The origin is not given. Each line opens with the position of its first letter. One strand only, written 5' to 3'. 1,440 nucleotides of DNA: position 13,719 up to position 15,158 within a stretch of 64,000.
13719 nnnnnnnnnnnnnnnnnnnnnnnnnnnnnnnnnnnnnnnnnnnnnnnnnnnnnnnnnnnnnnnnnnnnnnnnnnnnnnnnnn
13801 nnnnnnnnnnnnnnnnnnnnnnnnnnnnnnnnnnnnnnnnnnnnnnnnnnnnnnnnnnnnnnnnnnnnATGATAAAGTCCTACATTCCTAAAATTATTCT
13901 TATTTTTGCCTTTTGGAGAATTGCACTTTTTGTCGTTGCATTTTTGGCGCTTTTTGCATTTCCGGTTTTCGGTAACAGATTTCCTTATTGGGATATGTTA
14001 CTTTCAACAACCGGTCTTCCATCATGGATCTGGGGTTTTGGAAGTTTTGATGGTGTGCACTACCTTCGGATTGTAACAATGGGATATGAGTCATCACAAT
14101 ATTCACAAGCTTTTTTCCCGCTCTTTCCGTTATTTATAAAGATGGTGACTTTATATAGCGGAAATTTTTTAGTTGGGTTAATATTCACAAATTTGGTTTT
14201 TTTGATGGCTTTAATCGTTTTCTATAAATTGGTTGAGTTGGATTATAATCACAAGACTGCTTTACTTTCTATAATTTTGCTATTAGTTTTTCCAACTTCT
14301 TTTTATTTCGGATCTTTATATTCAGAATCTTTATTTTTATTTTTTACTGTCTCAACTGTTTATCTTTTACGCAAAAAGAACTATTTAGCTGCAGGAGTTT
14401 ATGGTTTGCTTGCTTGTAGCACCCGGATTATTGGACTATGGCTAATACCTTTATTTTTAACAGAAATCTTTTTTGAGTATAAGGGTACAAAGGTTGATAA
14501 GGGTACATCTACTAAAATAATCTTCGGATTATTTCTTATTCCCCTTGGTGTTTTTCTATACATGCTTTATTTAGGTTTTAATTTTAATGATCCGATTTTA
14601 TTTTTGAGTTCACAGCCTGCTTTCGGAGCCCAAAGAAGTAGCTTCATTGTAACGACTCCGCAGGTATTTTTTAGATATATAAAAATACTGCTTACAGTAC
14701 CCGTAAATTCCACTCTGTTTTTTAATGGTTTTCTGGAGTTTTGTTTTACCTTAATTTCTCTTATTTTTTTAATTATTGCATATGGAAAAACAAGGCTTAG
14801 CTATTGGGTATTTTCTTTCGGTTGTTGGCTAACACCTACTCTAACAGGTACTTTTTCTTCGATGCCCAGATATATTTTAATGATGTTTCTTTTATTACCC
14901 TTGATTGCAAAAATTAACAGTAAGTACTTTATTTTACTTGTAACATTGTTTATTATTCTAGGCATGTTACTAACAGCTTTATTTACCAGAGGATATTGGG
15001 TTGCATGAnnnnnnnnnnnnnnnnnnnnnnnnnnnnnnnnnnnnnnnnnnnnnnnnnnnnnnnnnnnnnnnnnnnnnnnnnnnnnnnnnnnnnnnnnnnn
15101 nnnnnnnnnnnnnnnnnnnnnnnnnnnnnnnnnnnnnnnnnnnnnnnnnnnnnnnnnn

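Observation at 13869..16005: PIG-V (GT76)-like mannosyltransferase plus DPM1-like synthase plus DUF2304-like protein: eukaryote-style Pol-P-sugar donor module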

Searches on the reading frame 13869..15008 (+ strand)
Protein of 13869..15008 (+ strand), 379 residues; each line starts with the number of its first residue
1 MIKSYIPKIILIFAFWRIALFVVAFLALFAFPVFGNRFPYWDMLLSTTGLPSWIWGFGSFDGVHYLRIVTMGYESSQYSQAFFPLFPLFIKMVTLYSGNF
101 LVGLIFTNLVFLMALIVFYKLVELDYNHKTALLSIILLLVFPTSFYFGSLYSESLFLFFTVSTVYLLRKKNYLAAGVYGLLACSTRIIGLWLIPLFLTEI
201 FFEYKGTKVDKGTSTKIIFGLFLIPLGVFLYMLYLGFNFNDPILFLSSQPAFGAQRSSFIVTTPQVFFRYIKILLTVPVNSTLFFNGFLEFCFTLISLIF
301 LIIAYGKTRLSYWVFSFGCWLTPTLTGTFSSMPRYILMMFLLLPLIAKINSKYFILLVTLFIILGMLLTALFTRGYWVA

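Call 3: search_protein_families(library=pfam, proteins=[window:13869-15008:+], max_evalue=1)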
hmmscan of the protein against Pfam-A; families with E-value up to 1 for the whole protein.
window:13869-15008:+ (379 aa): 1 family
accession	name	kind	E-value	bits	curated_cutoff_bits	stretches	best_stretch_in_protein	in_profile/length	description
PF04188.19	Mannosyl_trans2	-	1.8e-06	28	22.4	1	54-226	55-242/443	Mannosyltransferase (PIG-V)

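Call 4: search_protein_families(library=ncbifam, proteins=[window:13869-15008:+], max_evalue=1)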
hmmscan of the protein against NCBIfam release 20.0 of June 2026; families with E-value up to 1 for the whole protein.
window:13869-15008:+ (379 aa): 0 families

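Call 7: find_homologous_proteins(query=window:13869-15008:+, max_evalue=0.001)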
Query window:13869-15008:+ (379 aa): 3354 proteins with E <= 0.001 among 8000 candidates; the best 120 are listed.
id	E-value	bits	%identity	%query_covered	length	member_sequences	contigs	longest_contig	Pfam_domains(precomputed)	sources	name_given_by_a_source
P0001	6.9e-237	804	100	100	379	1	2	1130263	PF04188.19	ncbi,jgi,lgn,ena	ncbi:MAG: mannosyltransferase family protein [Microgenomates group bacterium]|jgi:hypothetical prote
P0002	7.8e-186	636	78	100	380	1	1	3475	PF04188.19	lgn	-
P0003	6.2e-184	630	76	100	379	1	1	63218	PF04188.19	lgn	-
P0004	3.9e-180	617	76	100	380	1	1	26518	PF04188.19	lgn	-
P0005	2.5e-177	608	73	99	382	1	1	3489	PF04188.19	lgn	-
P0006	7.9e-177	606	74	100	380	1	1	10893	PF04188.19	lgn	-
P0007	1.6e-174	599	74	95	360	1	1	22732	PF04188.19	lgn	-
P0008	7.2e-168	577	72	99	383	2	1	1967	PF04188.19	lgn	-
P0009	3.1e-167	575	72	100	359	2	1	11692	PF04188.19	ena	-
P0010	4.2e-160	551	67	100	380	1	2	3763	PF04188.19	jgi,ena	jgi:hypothetical protein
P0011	1.5e-135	471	60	99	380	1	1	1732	PF04188.19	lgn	-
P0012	5.6e-127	442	56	100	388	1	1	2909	PF04188.19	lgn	-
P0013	8.2e-126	439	57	98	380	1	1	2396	PF04188.19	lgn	-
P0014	1.5e-125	438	57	96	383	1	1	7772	PF04188.19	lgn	-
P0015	2.9e-125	437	57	98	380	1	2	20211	PF04188.19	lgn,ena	-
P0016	1.3e-122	428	56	100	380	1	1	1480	PF04188.19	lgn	-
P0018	7.4e-120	419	54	100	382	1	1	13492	PF04188.19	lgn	-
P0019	9.5e-120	419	56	98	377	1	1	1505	PF04188.19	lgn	-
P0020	2.2e-118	414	55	98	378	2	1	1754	PF04188.19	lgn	-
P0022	3.8e-118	413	55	98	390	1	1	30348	PF04188.19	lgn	-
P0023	1.2e-116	408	56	96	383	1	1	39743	PF04188.19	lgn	-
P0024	1.7e-116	408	53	99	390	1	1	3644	PF04188.19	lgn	-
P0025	3.6e-116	407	53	99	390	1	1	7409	PF04188.19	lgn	-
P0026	5.8e-116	406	55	99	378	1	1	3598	PF04188.19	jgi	jgi:Gpi18-like mannosyltransferase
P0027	9.6e-116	405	53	98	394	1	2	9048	PF04188.19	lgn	-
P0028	2.0e-115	404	53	98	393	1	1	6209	PF04188.19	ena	-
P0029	2.5e-115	404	53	99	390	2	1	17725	PF04188.19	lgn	-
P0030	3.1e-115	404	54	99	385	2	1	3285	PF04188.19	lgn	-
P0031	3.6e-115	404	54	99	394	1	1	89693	PF04188.19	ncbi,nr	ncbi:MAG: mannosyltransferase family protein [Candidatus Daviesbacteria bacterium]|nr:mannosyltransf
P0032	7.6e-115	402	55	98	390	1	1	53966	PF04188.19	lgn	-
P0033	7.6e-115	402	53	98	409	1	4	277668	PF04188.19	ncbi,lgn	-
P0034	1.2e-114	402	53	98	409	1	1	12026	PF04188.19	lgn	-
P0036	1.6e-114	401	53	100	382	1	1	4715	PF04188.19,PF13231.13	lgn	-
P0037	2.6e-114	401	54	99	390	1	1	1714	PF04188.19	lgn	-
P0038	3.2e-114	400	53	99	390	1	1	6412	PF04188.19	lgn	-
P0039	8.1e-114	399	52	99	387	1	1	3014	PF04188.19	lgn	-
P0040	1.3e-113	398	52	99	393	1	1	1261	PF04188.19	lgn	-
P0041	1.4e-113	398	53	98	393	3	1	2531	PF04188.19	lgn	-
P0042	1.7e-113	398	52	99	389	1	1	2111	PF04188.19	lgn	-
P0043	2.8e-113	397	52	99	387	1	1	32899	PF04188.19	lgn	-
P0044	3.1e-113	397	53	98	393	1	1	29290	PF04188.19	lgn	-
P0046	4.0e-113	397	53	98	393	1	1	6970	PF04188.19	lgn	-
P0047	5.5e-113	396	52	98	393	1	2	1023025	PF04188.19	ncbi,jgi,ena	-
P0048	9.3e-113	396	53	98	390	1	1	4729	PF04188.19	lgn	-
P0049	1.1e-112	395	52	99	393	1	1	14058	PF04188.19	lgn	-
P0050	1.8e-112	395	55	98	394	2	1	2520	PF04188.19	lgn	-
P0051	2.3e-112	394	52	99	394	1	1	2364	PF04188.19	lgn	-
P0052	2.7e-112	394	52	99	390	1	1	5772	PF04188.19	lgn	-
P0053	4.1e-112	393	52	98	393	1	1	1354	PF04188.19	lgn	-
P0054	5.8e-112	393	52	99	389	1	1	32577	PF04188.19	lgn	-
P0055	6.1e-112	393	54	98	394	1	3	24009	PF04188.19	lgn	-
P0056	6.1e-112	393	53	99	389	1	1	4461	PF04188.19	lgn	-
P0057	1.4e-111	392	52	98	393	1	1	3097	PF04188.19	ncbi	-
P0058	3.1e-111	391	52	98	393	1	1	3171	PF04188.19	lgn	-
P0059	4.4e-111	390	52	99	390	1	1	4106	PF04188.19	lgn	-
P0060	7.2e-111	389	51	99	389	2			PF04188.19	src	-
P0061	8.2e-111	389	52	98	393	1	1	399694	PF04188.19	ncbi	-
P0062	1.2e-110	389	53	98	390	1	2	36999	PF04188.19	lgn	-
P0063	1.4e-110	388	52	98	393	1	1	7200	PF04188.19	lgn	-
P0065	2.5e-110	388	54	98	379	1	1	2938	PF04188.19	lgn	-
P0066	2.6e-110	388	51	98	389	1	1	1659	PF04188.19,PF13231.13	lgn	-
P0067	2.9e-110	387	51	98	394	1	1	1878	PF04188.19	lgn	-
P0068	3.7e-110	387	54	98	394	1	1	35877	PF04188.19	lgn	-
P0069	7.5e-110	386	52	98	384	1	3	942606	PF04188.19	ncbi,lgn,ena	-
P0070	1.1e-109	385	53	98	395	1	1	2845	PF04188.19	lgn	-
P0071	1.2e-109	385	53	96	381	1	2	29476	PF04188.19,PF13231.13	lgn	-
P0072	1.5e-109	385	54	98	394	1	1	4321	PF04188.19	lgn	-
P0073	1.6e-109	385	52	98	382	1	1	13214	PF04188.19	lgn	-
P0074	3.3e-109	384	52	98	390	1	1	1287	PF04188.19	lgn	-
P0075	3.3e-109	384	52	99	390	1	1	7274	PF04188.19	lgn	-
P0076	3.6e-109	384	54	98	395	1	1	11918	PF04188.19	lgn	-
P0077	1.5e-108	382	51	99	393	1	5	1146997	PF04188.19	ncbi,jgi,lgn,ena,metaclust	jgi:Gpi18-like mannosyltransferase|metaclust:\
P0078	2.6e-108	381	52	98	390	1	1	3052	PF04188.19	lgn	-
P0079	4.7e-108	380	52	99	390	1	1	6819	PF04188.19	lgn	-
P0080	7.2e-108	379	51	96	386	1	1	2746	PF04188.19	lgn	-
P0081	1.1e-107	379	53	98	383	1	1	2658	PF04188.19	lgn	-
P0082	1.2e-107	379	52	98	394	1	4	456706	PF04188.19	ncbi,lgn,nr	ncbi:hypothetical protein HYS96_02450 [Candidatus Daviesbacteria bacterium]|nr:hypothetical protein 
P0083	1.2e-107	379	52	99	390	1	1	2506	PF04188.19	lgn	-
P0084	1.3e-107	379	51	98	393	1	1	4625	PF04188.19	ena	-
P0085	1.9e-107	378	51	99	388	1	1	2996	PF04188.19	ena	-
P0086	2.2e-107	378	52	98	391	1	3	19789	PF04188.19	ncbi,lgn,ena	ncbi:MAG: mannosyltransferase family protein [Patescibacteria group bacterium]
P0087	2.6e-107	378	50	98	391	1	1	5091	PF04188.19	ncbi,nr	ncbi:MAG: hypothetical protein NUV73_02230 [Candidatus Daviesbacteria bacterium]|nr:hypothetical pro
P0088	5.1e-107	377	51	99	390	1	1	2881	PF04188.19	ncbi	-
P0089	1.2e-106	375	52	98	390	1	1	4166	PF04188.19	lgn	-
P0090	1.8e-106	375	53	97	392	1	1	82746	PF04188.19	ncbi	-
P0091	3.7e-106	374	53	98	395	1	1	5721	PF04188.19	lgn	-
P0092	4.3e-106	374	50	99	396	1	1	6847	PF04188.19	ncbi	-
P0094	2.6e-105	371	51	98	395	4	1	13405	PF04188.19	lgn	-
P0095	6.1e-105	370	51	97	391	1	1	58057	PF04188.19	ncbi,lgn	-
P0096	1.2e-104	369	52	99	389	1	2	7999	PF04188.19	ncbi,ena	-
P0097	3.0e-104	368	53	98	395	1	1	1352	PF04188.19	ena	-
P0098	8.4e-104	366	50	98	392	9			PF04188.19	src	-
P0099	1.8e-103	365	50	98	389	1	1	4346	PF04188.19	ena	-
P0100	2.0e-103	365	50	98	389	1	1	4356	PF04188.19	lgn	-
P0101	2.2e-103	365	53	98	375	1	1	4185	PF04188.19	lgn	-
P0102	2.3e-103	365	49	98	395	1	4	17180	PF04188.19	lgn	-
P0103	2.7e-103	364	51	99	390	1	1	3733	PF04188.19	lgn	-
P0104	3.0e-103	364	51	99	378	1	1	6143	PF04188.19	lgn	-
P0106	5.1e-103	363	49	98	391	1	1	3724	PF04188.19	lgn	-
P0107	6.6e-103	363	49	99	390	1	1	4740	PF04188.19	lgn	-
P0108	7.1e-103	363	52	100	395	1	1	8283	PF04188.19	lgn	-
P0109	9.3e-103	363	50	100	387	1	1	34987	PF04188.19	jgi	jgi:Gpi18-like mannosyltransferase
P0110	1.1e-102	362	50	99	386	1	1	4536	PF04188.19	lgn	-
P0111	2.0e-102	362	50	99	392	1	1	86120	PF04188.19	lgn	-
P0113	6.0e-102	360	52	98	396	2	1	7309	PF04188.19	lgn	-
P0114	8.3e-102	360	50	99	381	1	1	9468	PF04188.19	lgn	-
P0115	1.6e-101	359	51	100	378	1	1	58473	PF04188.19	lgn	-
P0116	2.0e-101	358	50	98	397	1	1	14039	PF04188.19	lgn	-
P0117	3.4e-101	357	50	98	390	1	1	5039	PF04188.19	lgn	-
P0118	3.5e-101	357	50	98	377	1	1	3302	PF04188.19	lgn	-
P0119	5.5e-101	357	53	98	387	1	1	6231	PF04188.19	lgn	-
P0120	6.1e-101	357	48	99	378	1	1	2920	PF04188.19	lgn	-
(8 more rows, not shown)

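Call 9: search_solved_structures(query=window:13869-15008:+, max_evalue=10, show_alignments=2)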
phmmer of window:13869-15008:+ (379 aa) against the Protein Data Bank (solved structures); distinct sequences matched with E-value up to 10: 0.

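Call 20: find_related_loci(query=A1, collection=genome_contigs, flank=8000)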
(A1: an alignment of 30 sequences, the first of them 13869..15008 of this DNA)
Query A1 (379 aa) in genome_contigs; peptide patterns used: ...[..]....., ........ (x = any residue, [..] = any of these).
599 stretches matched a pattern (row limit reached: there are more); 173 encode a relative of the query (tblastn E <= 1e-3); the best 80 are kept; 80 distinct loci.
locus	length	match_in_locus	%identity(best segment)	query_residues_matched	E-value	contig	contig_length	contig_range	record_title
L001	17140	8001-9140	74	1-379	2e-178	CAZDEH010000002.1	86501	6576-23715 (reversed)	MAG TPA_asm: uncultured Gammaproteobacteria bacterium isolate SRP050083_co3_643 genome assembly, contig: NODE_98_length_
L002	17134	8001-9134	72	3-379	2e-156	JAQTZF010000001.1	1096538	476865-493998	MAG: Candidatus Daviesbacteria bacterium isolate STC_54 NODE_2_length_1096538_cov_10.617223_Sandtown_C, whole genome sho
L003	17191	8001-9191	54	2-379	3e-123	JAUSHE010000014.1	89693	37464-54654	MAG: Candidatus Daviesbacteria bacterium isolate E14_metabat.bin.170_sub E14_k141_1409817, whole genome shotgun sequence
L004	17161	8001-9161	53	8-379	5e-123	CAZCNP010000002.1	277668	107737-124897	MAG TPA_asm: uncultured Gammaproteobacteria bacterium isolate binchicken_co38_1123 genome assembly, contig: NODE_94_leng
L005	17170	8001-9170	52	8-379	2e-121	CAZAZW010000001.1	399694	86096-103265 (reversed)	MAG TPA_asm: uncultured Gammaproteobacteria bacterium isolate SRP090828_co2_161 genome assembly, contig: NODE_2_length_3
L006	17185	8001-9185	51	1-379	4e-119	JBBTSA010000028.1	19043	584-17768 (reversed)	MAG: Patescibacteria group bacterium isolate H51-bin048_1 H51_bin048_1_000000000028, whole genome shotgun sequence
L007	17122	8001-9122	52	8-379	2e-113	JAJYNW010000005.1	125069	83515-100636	MAG: bacterium isolate DBS2-4.bin98 NODE_175_length_125069_cov_2.79015, whole genome shotgun sequence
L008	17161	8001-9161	48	8-379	3e-110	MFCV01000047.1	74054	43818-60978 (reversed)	MAG: Candidatus Daviesbacteria bacterium RIFCSPHIGHO2_02_FULL_36_13 rifcsphigho2_02_scaffold_875, whole genome shotgun s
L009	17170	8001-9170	52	8-379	2e-108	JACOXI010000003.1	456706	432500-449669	MAG: Candidatus Daviesbacteria bacterium isolate NC_groundwater_149_Ag_S-0.1um_39_14 S4_GD2017_2_S1_scaffold_3, whole ge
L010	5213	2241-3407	48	1-379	2e-106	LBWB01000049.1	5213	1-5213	MAG: Candidatus Woesebacteria bacterium GW2011_GWB1_39_12 UT24_C0049, whole genome shotgun sequence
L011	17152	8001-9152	49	8-379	4e-103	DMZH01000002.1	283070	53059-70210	MAG TPA_asm: Candidatus Woesebacteria bacterium isolate UBA8517 contig_17954, whole genome shotgun sequence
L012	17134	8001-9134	49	8-379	6e-103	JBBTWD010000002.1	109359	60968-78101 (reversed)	MAG: Patescibacteria group bacterium isolate H43-bin018_1 H43_bin018_1_000000000002, whole genome shotgun sequence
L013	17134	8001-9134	51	8-379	9e-103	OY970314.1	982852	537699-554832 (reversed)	MAG: Candidatus Woesebacteria bacterium isolate MFD01299.bin.c.5 genome assembly, chromosome: 1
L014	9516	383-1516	52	1-379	2e-102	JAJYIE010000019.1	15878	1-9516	MAG: bacterium isolate DBS2-1.bin109 NODE_6695_length_15878_cov_1.566885, whole genome shotgun sequence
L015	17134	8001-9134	50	8-379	5e-102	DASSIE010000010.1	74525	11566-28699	MAG TPA_asm: Patescibacteria group bacterium isolate SMAG_U1079 k141_510940, whole genome shotgun sequence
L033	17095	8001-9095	41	2-379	5e-84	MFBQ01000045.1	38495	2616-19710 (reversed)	MAG: Candidatus Curtissbacteria bacterium RIFCSPLOWO2_01_FULL_41_18 rifcsplowo2_01_scaffold_8950, whole genome shotgun s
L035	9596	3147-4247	43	1-379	2e-83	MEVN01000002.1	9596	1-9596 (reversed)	MAG: candidate division WWE3 bacterium RIFCSPLOWO2_12_FULL_36_10 rifcsplowo2_12_scaffold_10754, whole genome shotgun seq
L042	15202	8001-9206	41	1-379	7e-80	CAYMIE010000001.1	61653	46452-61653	MAG TPA_asm: uncultured Gammaproteobacteria bacterium isolate SRP050083_co3_380 genome assembly, contig: NODE_224_length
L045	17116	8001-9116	43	9-379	1e-77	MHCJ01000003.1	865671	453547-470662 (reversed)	MAG: Candidatus Chisholmbacteria bacterium RIFCSPHIGHO2_01_FULL_52_32 rifcsphigho2_01_scaffold_32, whole genome shotgun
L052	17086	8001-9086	42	6-379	2e-74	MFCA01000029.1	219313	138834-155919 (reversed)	MAG: Candidatus Curtissbacteria bacterium RIFOXYA1_FULL_41_14 rifoxya1_full_scaffold_9, whole genome shotgun sequence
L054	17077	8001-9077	44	8-379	3e-74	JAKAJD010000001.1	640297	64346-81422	MAG: bacterium isolate WY3.bin73 NODE_5_length_640297_cov_3.520291, whole genome shotgun sequence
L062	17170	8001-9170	37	8-379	4e-67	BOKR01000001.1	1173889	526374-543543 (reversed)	MAG: Patescibacteria group bacterium BroJett025 DNA, sequence1, whole genome shotgun sequence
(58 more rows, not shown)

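Call 26: search_protein_families(library=pfam, proteins=[L035:4292-4660:+, L042:9251-9634:+, L052:9100-9516:+, L054:9109-9477:+, L045:9126-10010:+, L033:10202-11530:+, L011:9157-10110:+, L062:9183-10103:+], max_evalue=0.01)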
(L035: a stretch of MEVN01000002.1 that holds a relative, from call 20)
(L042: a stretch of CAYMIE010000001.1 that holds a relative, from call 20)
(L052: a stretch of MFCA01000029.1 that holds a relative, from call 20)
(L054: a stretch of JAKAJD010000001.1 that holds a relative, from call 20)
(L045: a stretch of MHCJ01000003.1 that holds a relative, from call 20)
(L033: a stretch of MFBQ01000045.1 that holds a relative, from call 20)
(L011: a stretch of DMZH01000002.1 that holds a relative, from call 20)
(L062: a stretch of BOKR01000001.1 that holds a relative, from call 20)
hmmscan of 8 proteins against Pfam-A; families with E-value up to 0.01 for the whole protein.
L035:4292-4660:+ (122 aa): 3 families
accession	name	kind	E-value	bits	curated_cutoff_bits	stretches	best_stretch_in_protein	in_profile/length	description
PF00892.27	EamA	-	4.4e-06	27.5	28.2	1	37-120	57-134/135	EamA-like transporter family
PF00893.25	Multi_Drug_Res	-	8.4e-05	23.5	23.7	1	51-111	32-92/93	Small Multidrug Resistance protein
PF10639.15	TMEM234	-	0.00023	21.7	30.1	1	8-119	3-112/113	Putative transmembrane family 234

L042:9251-9634:+ (127 aa): 3 families
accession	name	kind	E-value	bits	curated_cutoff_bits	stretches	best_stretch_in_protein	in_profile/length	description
PF00892.27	EamA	-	4.1e-05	24.3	28.2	1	9-125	29-134/135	EamA-like transporter family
PF00893.25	Multi_Drug_Res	-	0.00048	21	23.7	1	56-116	32-92/93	Small Multidrug Resistance protein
PF10639.15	TMEM234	-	0.0038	17.7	30.1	1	11-124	1-112/113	Putative transmembrane family 234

L052:9100-9516:+ (138 aa): 3 families
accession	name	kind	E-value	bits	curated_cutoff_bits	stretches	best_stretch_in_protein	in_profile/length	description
PF00893.25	Multi_Drug_Res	-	0.00029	21.8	23.7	1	65-127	30-92/93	Small Multidrug Resistance protein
PF00892.27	EamA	-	0.0011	19.7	28.2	1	15-136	35-134/135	EamA-like transporter family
PF10639.15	TMEM234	-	0.0016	19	30.1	1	23-135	2-112/113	Putative transmembrane family 234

L054:9109-9477:+ (122 aa): 2 families
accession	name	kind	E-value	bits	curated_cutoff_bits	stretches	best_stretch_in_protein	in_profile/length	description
PF00893.25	Multi_Drug_Res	-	0.0002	22.3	23.7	1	51-111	32-92/93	Small Multidrug Resistance protein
PF00892.27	EamA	-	0.00024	21.8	28.2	1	48-120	63-134/135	EamA-like transporter family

L045:9126-10010:+ (294 aa): 1 family
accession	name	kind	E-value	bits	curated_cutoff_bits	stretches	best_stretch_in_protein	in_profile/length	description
PF00892.27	EamA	-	6e-32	111.2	28.2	2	158-285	3-129/135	EamA-like transporter family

L033:10202-11530:+ (442 aa): 0 families

L011:9157-10110:+ (317 aa): 6 families
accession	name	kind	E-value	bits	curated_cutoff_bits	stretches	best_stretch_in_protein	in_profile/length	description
PF01370.27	Epimerase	-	5.6e-53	180.3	20.9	1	11-240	1-240/240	NAD dependent epimerase/dehydratase family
PF16363.11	GDP_Man_Dehyd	-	9.8e-23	81.6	27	1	58-303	75-332/332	GDP-mannose 4,6 dehydratase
PF02719.21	Polysacc_synt_2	-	9.1e-10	38.6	20.2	1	11-51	1-41/293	Polysaccharide biosynthesis protein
PF01073.25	3Beta_HSD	-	2e-07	30.8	22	1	43-233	51-234/280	3-beta hydroxysteroid dehydrogenase/isomerase family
PF07993.18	NAD_binding_4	-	0.00016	21.4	20.1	1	13-43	1-33/258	Male sterility protein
PF04321.23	RmlD_sub_bind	-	0.0014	18.2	27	1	11-67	3-60/287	RmlD substrate binding domain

L062:9183-10103:+ (306 aa): 9 families
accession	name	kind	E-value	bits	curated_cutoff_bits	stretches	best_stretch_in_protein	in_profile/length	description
PF01370.27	Epimerase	-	1.8e-59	201.5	20.9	1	3-225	1-235/240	NAD dependent epimerase/dehydratase family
PF16363.11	GDP_Man_Dehyd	-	3e-51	175.3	27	1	4-296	1-332/332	GDP-mannose 4,6 dehydratase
PF01073.25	3Beta_HSD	-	3.3e-26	92.4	22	1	4-218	1-230/280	3-beta hydroxysteroid dehydrogenase/isomerase family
PF04321.23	RmlD_sub_bind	-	5.8e-18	65.4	27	1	1-255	1-235/287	RmlD substrate binding domain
PF02719.21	Polysacc_synt_2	-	1.8e-13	50.7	20.2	1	30-258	39-259/293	Polysaccharide biosynthesis protein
PF07993.18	NAD_binding_4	-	2.7e-10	40.3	20.1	1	48-191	77-235/258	Male sterility protein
PF13460.12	NAD_binding_10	-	1.2e-09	38.8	27.2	1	7-142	1-128/184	NAD(P)H-binding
PF05368.20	NmrA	-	3.9e-07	30.4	27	1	2-261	4-244/298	NmrA-like family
PF08659.16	KR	-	0.0073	16.7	22.6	0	15-118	43-145/180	KR domain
